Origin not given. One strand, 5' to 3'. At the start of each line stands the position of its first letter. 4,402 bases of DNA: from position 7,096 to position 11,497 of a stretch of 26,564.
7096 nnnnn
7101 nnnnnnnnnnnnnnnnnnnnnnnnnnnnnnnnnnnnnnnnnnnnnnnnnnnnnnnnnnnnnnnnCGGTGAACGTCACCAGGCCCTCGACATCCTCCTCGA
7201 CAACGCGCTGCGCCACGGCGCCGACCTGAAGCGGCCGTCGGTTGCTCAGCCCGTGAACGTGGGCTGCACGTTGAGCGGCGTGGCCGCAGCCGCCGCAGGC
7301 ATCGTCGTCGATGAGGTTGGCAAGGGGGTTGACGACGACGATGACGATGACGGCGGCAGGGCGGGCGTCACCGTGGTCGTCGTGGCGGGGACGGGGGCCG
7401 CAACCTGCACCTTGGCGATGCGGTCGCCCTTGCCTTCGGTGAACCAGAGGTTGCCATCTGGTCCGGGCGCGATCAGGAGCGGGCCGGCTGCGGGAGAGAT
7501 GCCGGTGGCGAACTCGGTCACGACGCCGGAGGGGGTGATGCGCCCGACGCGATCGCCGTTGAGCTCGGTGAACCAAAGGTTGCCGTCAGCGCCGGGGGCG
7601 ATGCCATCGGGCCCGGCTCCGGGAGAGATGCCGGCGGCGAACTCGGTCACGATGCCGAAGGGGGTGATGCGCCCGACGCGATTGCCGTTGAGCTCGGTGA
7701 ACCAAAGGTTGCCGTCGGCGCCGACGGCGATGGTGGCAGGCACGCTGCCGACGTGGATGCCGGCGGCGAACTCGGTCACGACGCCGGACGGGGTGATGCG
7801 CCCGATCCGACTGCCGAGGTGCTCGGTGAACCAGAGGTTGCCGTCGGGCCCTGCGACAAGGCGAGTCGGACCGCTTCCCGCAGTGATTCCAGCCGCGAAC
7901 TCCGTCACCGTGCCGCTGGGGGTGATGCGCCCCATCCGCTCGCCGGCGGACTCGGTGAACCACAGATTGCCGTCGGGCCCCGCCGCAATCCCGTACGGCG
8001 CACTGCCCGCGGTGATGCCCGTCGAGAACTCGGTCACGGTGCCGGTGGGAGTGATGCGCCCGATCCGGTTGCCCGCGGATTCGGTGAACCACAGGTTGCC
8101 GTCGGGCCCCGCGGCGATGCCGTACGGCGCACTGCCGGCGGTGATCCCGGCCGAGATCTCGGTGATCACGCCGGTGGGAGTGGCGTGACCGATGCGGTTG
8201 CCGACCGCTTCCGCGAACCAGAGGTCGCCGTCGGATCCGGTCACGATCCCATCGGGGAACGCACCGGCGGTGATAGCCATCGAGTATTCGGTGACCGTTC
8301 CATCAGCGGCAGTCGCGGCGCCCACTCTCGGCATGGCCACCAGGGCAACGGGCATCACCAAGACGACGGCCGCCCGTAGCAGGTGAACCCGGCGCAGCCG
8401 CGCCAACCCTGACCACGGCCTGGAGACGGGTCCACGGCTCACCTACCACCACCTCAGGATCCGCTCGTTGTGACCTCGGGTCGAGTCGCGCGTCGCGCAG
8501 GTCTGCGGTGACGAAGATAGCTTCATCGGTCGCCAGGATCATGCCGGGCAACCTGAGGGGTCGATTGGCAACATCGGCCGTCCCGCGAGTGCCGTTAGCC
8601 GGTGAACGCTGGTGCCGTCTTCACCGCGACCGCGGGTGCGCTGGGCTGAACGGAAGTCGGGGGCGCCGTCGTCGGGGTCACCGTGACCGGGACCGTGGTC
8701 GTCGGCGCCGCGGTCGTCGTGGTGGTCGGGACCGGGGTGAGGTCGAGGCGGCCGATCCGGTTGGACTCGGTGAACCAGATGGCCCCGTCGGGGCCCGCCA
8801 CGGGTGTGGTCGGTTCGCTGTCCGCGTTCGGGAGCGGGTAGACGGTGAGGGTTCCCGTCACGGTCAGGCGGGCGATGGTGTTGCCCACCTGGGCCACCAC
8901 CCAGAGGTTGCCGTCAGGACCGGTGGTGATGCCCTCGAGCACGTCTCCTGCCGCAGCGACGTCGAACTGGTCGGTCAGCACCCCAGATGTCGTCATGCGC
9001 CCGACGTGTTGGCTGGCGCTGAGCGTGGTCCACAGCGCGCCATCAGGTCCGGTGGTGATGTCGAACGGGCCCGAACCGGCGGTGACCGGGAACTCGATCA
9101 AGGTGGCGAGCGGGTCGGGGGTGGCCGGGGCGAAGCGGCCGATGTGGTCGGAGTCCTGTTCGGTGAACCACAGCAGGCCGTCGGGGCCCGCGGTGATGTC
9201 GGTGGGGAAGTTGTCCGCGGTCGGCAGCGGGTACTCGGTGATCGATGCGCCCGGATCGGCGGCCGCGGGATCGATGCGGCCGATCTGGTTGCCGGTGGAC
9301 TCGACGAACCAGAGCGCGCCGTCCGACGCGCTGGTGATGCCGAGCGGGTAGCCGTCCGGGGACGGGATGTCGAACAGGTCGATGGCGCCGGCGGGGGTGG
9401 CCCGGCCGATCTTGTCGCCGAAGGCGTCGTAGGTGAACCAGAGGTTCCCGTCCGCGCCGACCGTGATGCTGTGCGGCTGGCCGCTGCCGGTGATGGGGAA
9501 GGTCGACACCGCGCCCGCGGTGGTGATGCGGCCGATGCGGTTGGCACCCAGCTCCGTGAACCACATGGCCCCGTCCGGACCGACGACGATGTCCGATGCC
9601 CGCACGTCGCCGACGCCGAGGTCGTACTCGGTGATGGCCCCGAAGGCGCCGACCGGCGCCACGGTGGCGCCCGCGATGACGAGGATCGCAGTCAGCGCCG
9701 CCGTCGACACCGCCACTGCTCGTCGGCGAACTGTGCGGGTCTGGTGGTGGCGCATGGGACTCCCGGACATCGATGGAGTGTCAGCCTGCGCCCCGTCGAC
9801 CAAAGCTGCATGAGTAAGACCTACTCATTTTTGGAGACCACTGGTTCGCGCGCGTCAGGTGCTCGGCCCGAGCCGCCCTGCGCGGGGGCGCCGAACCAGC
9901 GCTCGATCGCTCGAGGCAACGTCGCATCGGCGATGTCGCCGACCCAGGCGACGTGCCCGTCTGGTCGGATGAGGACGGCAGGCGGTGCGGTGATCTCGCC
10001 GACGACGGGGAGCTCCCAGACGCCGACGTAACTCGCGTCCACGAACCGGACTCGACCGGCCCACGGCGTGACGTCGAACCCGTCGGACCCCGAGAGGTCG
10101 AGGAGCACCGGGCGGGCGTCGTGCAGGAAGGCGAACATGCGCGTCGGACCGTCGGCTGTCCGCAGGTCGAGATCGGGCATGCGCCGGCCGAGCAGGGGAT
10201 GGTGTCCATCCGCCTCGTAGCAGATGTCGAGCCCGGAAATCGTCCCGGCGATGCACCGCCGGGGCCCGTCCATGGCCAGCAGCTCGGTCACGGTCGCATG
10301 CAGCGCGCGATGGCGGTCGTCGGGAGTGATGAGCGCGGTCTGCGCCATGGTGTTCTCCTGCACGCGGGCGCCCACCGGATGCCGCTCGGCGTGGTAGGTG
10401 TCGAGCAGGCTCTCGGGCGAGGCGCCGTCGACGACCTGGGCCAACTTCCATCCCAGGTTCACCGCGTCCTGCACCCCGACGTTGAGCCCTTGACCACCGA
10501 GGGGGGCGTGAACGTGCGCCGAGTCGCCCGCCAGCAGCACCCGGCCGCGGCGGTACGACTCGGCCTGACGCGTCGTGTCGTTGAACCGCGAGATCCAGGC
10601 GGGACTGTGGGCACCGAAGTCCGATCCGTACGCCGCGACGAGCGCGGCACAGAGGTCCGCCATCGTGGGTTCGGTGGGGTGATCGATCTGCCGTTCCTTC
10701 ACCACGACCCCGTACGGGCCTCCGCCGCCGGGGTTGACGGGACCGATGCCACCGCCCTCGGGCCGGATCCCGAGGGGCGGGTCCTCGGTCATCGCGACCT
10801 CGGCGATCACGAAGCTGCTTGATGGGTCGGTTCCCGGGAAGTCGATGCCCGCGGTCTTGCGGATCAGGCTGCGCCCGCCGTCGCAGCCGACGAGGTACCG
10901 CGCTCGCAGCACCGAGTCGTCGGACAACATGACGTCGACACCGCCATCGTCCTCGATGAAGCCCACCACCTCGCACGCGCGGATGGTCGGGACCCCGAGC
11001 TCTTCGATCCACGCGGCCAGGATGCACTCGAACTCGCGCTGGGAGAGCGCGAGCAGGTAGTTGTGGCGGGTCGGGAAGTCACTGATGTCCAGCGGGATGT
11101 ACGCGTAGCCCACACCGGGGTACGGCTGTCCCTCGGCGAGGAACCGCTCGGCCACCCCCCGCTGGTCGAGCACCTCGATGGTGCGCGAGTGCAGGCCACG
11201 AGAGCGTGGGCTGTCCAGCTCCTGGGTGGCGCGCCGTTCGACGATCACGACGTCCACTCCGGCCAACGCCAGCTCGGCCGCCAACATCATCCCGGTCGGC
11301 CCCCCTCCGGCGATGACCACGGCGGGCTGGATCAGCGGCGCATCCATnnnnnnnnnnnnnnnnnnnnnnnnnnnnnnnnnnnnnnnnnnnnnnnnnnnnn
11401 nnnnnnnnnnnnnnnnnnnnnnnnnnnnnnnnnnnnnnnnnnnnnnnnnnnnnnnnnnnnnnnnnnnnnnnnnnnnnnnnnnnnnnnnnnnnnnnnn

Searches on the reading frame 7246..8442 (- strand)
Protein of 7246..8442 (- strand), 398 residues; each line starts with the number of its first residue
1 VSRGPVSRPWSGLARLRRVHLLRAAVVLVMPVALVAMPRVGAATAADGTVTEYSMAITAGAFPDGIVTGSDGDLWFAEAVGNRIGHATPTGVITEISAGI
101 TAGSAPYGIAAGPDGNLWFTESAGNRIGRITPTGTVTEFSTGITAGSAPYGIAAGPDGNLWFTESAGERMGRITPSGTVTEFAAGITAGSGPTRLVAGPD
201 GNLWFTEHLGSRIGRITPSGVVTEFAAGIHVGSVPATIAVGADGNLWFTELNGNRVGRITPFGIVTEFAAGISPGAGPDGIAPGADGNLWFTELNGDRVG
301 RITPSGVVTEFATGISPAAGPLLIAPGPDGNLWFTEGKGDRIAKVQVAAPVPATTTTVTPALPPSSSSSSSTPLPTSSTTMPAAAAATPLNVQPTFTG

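Call 10: search_protein_families(library=pfam, proteins=[window:7246-8442:-], max_evalue=0.001)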
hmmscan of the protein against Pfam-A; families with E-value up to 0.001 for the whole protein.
window:7246-8442:- (398 aa): 7 families
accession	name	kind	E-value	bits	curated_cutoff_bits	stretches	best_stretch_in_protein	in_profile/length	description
PF24684.1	Vgb_lyase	-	4.5e-95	318.2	50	3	144-269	94-217/290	Virginiamycin B lyase family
PF08450.18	SGL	-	3.1e-14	53.6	26.3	0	271-310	178-218/246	SMP-30/Gluconolactonase/LRE-like region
PF07494.17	Reg_prop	-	6.1e-12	44.7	20.4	0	233-248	6-20/24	Two component regulator propeller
PF25021.1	TEN_NHL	-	4.3e-05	23.1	27.1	0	105-137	32-62/357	Teneurin NHL domain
PF23500.1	DUF7133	-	5.3e-05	23.1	27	0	179-206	318-345/385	Domain of unknown function (DUF7133)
PF20067.5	SSL_N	-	0.00016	21.9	18.9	0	274-297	19-42/46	Strictosidine synthase-like, N-terminal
PF01436.27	NHL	-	0.00042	20.7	20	0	108-127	6-25/28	NHL repeat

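Call 92: search_protein_families(library=ncbifam, proteins=[window:7246-8442:-], max_evalue=0.00001)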
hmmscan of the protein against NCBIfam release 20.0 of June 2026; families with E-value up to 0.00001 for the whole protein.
window:7246-8442:- (398 aa): 4 families
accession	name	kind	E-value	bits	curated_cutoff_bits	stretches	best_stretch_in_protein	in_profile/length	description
NF000022.1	stregra_B_VgbA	exception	9e-67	225.3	600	2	45-226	42-219/299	streptogramin B lyase Vgb(A)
NF000096.1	stregra_B_VgbB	exception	8.5e-63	212.3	600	3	39-182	121-260/295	streptogramin B lyase Vgb(B)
TIGR03606.1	non_repeat_PQQ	subfamily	7.5e-15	54.7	434.55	0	101-134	27-60/454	glucose/sorbosone family PQQ-dependent dehydrogenase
NF033206.1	ScyE_fam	subfamily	2.9e-14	53.4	80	2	147-336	140-319/333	ScyD/ScyE family protein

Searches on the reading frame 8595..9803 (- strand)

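Call 10: search_protein_families(library=pfam, proteins=[window:8595-9803:-], max_evalue=0.001)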
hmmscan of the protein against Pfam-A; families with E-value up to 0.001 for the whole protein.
window:8595-9803:- (402 aa): 4 families
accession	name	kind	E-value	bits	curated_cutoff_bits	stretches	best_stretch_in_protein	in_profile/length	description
PF24684.1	Vgb_lyase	-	3.2e-90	302.3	50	2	52-226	82-251/290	Virginiamycin B lyase family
PF08450.18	SGL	-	6.9e-09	36.1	26.3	0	52-208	70-236/246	SMP-30/Gluconolactonase/LRE-like region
PF07494.17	Reg_prop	-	2.7e-06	27.4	20.4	0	110-123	7-20/24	Two component regulator propeller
PF20067.5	SSL_N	-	2.1e-05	24.7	18.9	0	239-261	16-38/46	Strictosidine synthase-like, N-terminal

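Call 92: search_protein_families(library=ncbifam, proteins=[window:8595-9803:-], max_evalue=0.00001)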
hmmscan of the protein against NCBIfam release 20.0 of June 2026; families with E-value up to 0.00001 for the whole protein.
window:8595-9803:- (402 aa): 3 families
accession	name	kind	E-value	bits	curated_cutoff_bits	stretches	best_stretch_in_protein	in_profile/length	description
NF000096.1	stregra_B_VgbB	exception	1.8e-67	227.6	600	3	187-353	88-251/295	streptogramin B lyase Vgb(B)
NF000022.1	stregra_B_VgbA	exception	2.2e-57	194.5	600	2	48-180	80-212/299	streptogramin B lyase Vgb(A)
TIGR03606.1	non_repeat_PQQ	subfamily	6.7e-11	41.7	434.55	0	198-230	30-62/454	glucose/sorbosone family PQQ-dependent dehydrogenase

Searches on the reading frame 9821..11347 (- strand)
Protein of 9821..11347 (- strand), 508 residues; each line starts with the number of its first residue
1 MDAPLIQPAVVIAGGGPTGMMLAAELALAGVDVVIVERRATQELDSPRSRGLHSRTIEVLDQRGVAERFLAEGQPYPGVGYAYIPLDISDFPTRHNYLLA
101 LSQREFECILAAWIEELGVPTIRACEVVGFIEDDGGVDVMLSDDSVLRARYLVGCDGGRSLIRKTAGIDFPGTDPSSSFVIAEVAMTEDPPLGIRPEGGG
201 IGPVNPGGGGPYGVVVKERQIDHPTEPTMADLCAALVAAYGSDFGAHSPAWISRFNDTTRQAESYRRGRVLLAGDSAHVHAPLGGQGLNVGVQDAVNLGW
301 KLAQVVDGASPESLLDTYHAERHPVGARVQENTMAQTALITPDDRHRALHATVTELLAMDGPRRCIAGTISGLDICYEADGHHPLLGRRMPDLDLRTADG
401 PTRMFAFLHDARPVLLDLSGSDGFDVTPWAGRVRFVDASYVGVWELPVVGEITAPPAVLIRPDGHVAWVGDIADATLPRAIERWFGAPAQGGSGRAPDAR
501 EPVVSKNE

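Call 6: search_protein_families(library=pfam, proteins=[window:9821-11347:-], max_evalue=1)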
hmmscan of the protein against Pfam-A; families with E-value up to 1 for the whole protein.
window:9821-11347:- (508 aa): 19 families
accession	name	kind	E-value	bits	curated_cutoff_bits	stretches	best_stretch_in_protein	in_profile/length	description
PF01494.25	FAD_binding_3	-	2.3e-84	284.1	22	1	9-332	3-348/349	FAD binding domain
PF21274.3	Rng_hyd_C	-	2.9e-27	95.5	27.5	1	383-488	1-107/107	Aromatic-ring hydroxylase, C-terminal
PF07992.20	Pyr_redox_2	-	4.6e-07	30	26.1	1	9-65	144-198/291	Pyridine nucleotide-disulphide oxidoreductase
PF01266.30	DAO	-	4.8e-07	30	27.9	1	10-42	2-35/353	FAD dependent oxidoreductase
PF04820.20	Trp_halogenase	-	6.4e-05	22.4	21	2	95-166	149-221/458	Tryptophan halogenase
PF03486.20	HI0933_like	-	8.1e-05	22.6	50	1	9-39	2-32/244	HI0933-like protein Rossmann domain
PF00070.33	Pyr_redox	-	0.00022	22.1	22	1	10-41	2-33/82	Pyridine nucleotide-disulphide oxidoreductase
PF13450.12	NAD_binding_8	-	0.00095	19.8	21.9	1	12-40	1-29/68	NAD(P)-binding Rossmann-like domain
PF00890.30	FAD_binding_2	-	0.0012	18.5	20.4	1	10-51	2-43/414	FAD binding domain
PF08491.16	SE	-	0.0017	17.9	20.1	1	262-345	124-210/276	Squalene epoxidase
PF07976.19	Phe_hydrox_dim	-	0.0071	16.7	24.9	1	458-486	165-190/197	Phenol hydroxylase, C-terminal dimerisation domain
PF12831.13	FAD_oxidored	-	0.021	14.5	27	1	10-40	2-32/416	FAD dependent oxidoreductase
PF13738.12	Pyr_redox_3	-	0.027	14.1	30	1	11-40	1-31/305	Pyridine nucleotide-disulphide oxidoreductase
PF02558.23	ApbA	-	0.041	14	22.2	1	10-52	1-41/150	Ketopantoate reductase PanE/ApbA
PF02254.24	TrkA_N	-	0.055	14.2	23.8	1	10-42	1-33/116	TrkA-N domain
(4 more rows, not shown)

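Call 7: search_protein_families(library=ncbifam, proteins=[window:9821-11347:-], max_evalue=1)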
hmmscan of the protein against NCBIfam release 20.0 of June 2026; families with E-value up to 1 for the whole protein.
window:9821-11347:- (508 aa): 95 families (the best 25 are shown)
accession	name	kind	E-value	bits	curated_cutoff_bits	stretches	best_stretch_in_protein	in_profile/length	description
NF005303.0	PRK06834.1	subfamily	1.1e-231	769.5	625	1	7-490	3-487/488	hypothetical protein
NF033145.1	rif_monoox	equivalog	1e-140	469.7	800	1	10-488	3-472/472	rifampin monooxygenase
NF006092.0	PRK08244.1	equivalog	2e-123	412.7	644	1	9-486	4-491/494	monooxygenase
NF000343.1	rif_mono_Iri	exception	9.8e-101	338.1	950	1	10-490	4-476/479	rifampin monooxygenase Iri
NF004832.0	PRK06184.1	subfamily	1.1e-76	258.7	476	2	231-474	246-487/506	hypothetical protein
NF004780.0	PRK06126.1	subfamily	2.7e-58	197.6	445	4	224-343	261-379/552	hypothetical protein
NF006002.0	PRK08132.1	subfamily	1e-51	175.9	416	2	245-349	278-382/552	FAD-dependent oxidoreductase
NF004829.0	PRK06183.1-3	subfamily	7.4e-48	163.5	390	2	258-408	278-431/520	bifunctional 3-(3-hydroxy-phenyl)propionate/3-hydroxycinnamic acid hydroxylase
NF004831.0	PRK06183.1-5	equivalog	1.5e-42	145.8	546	2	258-326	271-339/568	bifunctional 3-(3-hydroxy-phenyl)propionate/3-hydroxycinnamic acid hydroxylase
NF046068.1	AkvoneHdxseDnrF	equivalog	2.7e-41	141.9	650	3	251-356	271-377/439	aklavinone 12-hydroxylase DnrF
NF046069.1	AkvoneHdxseRdmE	equivalog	4.8e-41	141.1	700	3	251-469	272-500/521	aklavinone 12-hydroxylase RdmE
NF004828.0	PRK06183.1-2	equivalog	1.8e-40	138.8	853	3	258-348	272-362/568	bifunctional 3-(3-hydroxy-phenyl)propionate/3-hydroxycinnamic acid hydroxylase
NF006144.0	PRK08294.1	subfamily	6.1e-39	133.8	560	3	253-328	325-400/637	phenol 2-monooxygenase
NF005531.0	PRK07190.1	equivalog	1.3e-36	126.3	530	2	250-473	256-469/487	FAD-binding protein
NF045577.1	FAD_mono_MbnF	equivalog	5e-34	117.8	800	3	261-326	286-351/531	methanobactin biosynthesis FAD monooxygenase MbnF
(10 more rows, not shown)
